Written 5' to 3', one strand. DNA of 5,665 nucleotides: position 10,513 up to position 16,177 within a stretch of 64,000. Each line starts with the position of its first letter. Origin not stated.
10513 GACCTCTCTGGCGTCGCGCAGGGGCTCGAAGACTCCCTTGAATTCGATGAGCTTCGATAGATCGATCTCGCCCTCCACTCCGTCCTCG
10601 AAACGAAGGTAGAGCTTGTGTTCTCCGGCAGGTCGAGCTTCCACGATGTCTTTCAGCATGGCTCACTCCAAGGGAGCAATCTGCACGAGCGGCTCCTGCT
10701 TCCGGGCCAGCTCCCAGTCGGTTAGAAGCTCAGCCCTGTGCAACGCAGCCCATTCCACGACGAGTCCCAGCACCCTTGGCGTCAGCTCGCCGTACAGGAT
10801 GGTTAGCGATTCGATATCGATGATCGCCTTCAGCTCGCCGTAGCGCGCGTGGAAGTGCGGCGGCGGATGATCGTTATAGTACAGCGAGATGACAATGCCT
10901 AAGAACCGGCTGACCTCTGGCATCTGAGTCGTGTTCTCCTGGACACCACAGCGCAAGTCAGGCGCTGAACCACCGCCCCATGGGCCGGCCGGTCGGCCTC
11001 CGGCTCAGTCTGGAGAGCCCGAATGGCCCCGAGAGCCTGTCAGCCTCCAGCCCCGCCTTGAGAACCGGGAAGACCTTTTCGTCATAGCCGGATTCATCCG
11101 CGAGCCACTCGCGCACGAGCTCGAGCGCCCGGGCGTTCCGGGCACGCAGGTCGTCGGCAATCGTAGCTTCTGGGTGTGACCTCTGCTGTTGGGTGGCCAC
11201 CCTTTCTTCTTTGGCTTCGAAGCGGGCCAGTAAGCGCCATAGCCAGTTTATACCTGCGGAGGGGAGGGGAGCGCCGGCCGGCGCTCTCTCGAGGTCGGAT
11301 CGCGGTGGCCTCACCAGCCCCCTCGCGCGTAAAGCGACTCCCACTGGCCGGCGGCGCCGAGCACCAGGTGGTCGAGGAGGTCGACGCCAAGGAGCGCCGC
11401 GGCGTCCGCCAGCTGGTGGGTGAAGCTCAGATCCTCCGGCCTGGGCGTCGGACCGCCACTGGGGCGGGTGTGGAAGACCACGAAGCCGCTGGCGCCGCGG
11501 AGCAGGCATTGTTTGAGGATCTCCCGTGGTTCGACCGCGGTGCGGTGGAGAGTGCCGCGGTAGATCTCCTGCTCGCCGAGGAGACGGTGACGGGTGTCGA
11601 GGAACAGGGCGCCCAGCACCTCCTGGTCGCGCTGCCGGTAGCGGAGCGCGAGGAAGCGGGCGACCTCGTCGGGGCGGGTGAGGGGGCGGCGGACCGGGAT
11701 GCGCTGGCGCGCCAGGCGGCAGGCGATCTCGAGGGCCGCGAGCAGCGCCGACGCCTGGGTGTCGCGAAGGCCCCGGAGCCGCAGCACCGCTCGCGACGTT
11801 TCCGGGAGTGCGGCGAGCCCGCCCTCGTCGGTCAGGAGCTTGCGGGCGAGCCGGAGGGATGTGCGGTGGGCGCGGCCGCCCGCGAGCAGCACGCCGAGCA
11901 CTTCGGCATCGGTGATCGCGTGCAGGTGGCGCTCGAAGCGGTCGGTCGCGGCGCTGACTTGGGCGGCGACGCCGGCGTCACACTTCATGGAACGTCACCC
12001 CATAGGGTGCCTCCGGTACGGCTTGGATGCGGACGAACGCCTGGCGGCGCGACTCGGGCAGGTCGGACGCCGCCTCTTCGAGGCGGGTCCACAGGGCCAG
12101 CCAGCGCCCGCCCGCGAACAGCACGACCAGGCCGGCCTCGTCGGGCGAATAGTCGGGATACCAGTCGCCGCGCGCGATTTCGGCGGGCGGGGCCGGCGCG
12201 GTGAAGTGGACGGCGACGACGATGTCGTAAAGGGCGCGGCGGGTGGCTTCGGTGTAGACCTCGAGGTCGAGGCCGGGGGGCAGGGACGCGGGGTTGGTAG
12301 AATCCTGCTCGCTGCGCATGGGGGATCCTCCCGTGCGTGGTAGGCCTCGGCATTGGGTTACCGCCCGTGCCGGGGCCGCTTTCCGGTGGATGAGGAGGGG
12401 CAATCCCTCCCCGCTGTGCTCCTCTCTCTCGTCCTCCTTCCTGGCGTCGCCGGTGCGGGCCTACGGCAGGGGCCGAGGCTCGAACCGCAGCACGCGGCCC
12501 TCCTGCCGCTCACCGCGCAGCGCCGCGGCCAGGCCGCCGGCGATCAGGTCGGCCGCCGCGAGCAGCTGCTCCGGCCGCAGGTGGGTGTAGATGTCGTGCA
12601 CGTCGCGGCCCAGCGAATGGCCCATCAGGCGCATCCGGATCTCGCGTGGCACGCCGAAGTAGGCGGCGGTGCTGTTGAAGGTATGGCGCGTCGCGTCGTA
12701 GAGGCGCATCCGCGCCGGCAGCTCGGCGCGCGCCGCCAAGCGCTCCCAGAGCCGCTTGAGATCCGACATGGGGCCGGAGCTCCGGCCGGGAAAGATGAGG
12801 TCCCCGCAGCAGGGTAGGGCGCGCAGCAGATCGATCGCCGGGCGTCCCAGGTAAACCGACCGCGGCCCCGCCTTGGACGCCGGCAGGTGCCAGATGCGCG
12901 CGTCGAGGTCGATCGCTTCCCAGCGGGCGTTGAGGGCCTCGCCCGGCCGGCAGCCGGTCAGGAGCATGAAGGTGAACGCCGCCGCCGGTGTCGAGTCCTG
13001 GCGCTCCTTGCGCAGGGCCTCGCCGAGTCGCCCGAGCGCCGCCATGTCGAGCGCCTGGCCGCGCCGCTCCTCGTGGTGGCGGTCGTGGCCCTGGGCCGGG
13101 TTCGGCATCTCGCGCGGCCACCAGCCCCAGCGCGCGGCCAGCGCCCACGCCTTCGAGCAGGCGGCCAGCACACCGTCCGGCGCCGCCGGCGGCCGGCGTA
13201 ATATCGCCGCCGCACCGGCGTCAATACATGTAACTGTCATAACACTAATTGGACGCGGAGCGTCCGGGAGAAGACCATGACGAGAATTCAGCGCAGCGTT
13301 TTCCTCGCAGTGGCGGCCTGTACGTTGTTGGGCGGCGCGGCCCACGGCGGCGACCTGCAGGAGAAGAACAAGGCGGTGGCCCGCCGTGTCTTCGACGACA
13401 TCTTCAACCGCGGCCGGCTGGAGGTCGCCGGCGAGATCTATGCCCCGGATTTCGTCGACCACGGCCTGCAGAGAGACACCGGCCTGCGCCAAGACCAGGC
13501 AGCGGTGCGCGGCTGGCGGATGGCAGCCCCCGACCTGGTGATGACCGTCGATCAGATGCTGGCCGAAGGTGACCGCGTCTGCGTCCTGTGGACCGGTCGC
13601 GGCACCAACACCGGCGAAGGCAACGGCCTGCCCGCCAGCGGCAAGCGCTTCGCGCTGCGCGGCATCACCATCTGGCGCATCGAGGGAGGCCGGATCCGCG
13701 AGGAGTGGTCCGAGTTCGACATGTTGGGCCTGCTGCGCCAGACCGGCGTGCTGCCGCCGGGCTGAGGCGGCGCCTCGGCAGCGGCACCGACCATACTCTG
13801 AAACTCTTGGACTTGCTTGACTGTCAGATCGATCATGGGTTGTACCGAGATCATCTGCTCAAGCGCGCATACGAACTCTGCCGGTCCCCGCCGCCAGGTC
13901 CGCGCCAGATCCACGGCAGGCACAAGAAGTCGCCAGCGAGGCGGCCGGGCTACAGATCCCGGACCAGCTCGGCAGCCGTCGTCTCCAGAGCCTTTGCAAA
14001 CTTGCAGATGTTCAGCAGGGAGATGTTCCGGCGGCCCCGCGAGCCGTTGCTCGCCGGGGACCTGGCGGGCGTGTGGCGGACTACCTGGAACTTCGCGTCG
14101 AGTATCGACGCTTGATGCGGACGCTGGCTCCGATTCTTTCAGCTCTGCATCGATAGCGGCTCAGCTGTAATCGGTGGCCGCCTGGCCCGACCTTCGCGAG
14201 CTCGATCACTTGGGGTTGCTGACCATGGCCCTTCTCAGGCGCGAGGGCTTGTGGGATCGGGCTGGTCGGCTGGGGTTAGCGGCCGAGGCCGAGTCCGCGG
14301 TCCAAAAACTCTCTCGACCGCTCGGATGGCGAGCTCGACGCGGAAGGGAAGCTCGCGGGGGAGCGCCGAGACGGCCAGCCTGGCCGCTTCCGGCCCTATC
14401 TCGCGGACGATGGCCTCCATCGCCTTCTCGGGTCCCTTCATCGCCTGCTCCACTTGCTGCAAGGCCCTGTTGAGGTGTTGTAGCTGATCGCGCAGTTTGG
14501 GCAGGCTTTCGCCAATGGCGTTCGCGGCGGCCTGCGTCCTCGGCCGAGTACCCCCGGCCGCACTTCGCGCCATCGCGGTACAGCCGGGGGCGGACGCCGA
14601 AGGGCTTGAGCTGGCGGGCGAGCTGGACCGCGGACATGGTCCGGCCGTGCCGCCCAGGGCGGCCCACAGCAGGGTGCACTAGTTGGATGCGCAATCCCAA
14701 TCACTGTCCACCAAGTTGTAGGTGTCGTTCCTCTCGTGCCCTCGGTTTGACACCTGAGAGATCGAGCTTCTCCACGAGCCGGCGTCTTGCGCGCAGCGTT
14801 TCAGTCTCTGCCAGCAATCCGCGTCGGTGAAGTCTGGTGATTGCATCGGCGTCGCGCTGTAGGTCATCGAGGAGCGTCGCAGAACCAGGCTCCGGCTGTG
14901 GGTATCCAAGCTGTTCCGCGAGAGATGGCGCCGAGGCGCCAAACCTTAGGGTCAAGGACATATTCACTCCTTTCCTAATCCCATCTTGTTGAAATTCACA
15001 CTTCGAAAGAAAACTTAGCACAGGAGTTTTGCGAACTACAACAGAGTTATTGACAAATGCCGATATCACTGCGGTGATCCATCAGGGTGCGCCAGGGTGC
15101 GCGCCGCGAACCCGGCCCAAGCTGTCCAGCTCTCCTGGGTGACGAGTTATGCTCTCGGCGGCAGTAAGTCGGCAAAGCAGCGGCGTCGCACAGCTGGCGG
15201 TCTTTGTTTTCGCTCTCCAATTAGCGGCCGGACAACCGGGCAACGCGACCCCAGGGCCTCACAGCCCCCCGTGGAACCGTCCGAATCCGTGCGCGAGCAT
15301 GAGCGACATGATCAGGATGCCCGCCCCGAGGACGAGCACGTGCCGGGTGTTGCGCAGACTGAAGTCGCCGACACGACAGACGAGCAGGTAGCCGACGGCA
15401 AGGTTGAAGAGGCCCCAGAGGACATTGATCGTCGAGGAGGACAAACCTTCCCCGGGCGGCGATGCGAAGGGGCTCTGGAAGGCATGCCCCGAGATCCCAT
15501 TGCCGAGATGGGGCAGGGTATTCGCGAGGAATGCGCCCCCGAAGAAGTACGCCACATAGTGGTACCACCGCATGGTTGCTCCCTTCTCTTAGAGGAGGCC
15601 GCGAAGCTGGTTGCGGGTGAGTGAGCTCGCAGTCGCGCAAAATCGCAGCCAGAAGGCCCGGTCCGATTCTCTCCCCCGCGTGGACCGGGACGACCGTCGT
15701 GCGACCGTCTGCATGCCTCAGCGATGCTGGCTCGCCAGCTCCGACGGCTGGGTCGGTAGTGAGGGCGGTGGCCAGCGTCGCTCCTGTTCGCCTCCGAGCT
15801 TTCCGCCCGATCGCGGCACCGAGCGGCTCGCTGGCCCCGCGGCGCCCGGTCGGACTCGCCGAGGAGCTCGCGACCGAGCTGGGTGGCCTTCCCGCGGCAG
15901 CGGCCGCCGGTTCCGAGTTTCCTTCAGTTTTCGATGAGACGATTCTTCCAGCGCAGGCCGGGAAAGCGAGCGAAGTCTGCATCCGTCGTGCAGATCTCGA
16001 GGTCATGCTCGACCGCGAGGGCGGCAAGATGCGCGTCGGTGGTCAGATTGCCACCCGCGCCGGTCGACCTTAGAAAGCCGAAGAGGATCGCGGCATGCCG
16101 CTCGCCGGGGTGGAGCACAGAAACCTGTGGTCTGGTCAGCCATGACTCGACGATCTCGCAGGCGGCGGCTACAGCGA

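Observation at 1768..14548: Decayed integrative/mobilisable element bracketed by ~270-bp direct repeats of the relaxase 3' end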

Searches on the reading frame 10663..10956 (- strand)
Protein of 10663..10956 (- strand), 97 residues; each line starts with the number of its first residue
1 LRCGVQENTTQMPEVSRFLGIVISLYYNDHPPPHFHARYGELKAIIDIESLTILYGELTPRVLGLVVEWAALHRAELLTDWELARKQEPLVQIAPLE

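Call 9: search_protein_families(library=pfam, proteins=[window:10663-10956:-], max_evalue=0.01)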
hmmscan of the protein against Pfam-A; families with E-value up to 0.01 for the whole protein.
window:10663-10956:- (97 aa): 1 family
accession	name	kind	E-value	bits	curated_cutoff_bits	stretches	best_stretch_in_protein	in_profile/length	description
PF13711.11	DUF4160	-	9.6e-21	74.2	23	1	20-82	1-65/65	Domain of unknown function (DUF4160)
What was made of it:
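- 10384..10956 (-): DUF2442 (10384-10659) and DUF4160 (10663-10956) gene pair, cargo. Call 9.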

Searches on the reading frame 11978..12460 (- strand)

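Call 8: search_protein_families(library=pfam, proteins=[window:11978-12403:-], max_evalue=0.01)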
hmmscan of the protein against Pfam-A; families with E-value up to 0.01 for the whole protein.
window:11978-12403:- (141 aa): 0 families

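Call 22: search_protein_families(library=pfam, proteins=[window:11978-12460:-], max_evalue=1)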
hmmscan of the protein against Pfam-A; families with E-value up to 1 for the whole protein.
window:11978-12460:- (160 aa): 1 family
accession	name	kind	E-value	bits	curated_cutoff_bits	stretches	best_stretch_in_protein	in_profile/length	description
PF08515.17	TGF_beta_GS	-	0.19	11.7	21.3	1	16-26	14-24/28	Transforming growth factor beta type I GS-motif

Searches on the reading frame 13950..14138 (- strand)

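Call 22: search_protein_families(library=pfam, proteins=[window:13950-14138:-], max_evalue=1)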
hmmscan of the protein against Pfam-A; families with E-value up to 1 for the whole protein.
window:13950-14138:- (62 aa): 1 family
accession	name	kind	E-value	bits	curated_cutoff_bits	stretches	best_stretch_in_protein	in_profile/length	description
PF01381.28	HTH_3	-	0.21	12.1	23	1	34-58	31-55/55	Helix-turn-helix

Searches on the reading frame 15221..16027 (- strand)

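Call 10: search_protein_families(library=pfam, proteins=[window:15221-16027:-], max_evalue=0.01)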
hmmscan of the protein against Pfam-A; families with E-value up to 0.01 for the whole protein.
window:15221-16027:- (268 aa): 1 family
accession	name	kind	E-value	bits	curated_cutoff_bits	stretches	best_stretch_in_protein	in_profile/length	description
PF07927.17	HicA_toxin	-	2.2e-05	24.9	27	1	103-134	25-57/58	HicA toxin of bacterial toxin-antitoxin,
